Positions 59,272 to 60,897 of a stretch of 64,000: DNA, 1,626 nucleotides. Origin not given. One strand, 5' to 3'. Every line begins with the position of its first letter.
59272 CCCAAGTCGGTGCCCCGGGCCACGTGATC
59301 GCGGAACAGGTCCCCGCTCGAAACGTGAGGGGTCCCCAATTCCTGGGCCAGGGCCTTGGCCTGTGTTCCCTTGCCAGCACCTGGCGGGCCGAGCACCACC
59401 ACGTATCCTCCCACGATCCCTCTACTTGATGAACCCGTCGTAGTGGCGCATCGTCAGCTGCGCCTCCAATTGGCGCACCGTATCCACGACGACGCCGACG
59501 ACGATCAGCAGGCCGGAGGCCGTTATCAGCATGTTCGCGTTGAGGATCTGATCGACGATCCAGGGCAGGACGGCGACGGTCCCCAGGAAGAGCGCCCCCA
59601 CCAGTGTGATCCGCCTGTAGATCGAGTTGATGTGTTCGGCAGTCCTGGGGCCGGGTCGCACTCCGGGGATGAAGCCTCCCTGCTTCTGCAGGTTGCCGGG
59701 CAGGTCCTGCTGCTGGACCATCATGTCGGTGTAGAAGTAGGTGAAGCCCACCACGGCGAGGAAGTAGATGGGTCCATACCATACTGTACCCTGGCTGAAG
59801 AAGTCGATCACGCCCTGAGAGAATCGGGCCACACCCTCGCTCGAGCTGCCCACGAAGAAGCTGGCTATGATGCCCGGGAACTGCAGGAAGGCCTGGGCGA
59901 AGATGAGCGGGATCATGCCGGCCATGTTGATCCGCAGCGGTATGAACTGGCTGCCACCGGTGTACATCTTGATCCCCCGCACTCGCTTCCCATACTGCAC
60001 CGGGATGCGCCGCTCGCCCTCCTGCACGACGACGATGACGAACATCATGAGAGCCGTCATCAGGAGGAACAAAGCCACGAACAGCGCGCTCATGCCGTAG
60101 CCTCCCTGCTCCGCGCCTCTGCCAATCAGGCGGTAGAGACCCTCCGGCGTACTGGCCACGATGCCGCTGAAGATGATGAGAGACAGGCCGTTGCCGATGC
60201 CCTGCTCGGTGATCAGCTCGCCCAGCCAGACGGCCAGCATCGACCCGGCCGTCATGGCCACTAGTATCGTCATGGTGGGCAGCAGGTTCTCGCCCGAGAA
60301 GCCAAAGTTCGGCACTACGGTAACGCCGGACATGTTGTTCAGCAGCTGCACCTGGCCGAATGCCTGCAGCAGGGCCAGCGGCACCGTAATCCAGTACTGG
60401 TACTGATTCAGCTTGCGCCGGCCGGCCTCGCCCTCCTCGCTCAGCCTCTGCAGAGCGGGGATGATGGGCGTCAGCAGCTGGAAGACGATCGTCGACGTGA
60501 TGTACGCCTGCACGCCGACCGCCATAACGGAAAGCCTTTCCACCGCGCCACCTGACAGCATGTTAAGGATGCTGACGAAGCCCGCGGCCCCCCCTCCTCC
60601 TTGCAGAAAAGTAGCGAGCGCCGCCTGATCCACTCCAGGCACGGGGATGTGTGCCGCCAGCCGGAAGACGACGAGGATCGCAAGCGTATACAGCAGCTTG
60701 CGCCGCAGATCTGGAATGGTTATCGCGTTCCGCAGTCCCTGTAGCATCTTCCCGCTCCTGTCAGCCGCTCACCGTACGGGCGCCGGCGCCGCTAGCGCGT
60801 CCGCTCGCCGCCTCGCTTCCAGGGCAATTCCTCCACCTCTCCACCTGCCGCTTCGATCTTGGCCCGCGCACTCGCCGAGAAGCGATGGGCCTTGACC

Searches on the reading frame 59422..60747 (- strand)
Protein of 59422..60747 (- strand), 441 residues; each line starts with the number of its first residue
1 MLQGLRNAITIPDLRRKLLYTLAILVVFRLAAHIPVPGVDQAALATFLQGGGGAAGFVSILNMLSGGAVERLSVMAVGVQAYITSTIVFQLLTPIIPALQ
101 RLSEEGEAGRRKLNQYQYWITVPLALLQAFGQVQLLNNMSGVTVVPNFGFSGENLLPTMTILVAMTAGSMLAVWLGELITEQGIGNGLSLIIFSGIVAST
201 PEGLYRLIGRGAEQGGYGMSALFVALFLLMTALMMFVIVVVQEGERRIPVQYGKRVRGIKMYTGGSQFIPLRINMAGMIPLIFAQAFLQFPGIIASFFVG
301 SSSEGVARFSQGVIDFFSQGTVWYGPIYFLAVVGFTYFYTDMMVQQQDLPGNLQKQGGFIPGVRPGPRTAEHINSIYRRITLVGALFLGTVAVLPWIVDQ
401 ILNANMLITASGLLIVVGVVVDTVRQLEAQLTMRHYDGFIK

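Call 57: find_encoding_contigs(protein=window:59422-60747:-, flank=10000, max_places=5)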
Protein window:59422-60747:- (441 aa): 3 contigs read that carry it; 3 places shown.
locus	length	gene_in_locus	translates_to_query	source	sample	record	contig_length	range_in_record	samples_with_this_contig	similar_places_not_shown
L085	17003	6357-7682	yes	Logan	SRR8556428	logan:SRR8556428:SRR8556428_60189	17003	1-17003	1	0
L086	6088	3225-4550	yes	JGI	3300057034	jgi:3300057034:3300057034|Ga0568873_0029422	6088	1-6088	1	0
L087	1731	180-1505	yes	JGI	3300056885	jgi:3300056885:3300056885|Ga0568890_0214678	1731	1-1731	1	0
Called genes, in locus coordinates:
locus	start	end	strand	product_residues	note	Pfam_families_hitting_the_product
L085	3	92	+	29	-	?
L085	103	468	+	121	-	PF00237:Ribosomal_L22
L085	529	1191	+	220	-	PF07650:KH_2, PF00189:Ribosomal_S3_C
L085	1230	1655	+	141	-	PF00252:Ribosomal_L16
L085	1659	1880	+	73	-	PF00831:Ribosomal_L29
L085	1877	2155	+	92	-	PF00366:Ribosomal_S17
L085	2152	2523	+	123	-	PF00238:Ribosomal_L14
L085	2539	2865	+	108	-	PF00467:KOW (weak), PF17136:ribosomal_L24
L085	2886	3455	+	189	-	PF00281:Ribosomal_L5, PF00673:Ribosomal_L5_C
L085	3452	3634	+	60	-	PF00253:Ribosomal_S14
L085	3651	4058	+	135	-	PF00410:Ribosomal_S8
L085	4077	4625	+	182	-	PF00347:Ribosomal_L6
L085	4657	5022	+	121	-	PF00861:Ribosomal_L18p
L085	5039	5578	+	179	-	PF00333:Ribosomal_S5, PF03719:Ribosomal_S5_C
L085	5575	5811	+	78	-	PF00327:Ribosomal_L30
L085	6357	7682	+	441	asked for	PF00344:SecY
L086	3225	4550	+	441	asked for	PF00344:SecY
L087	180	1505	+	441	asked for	PF00344:SecY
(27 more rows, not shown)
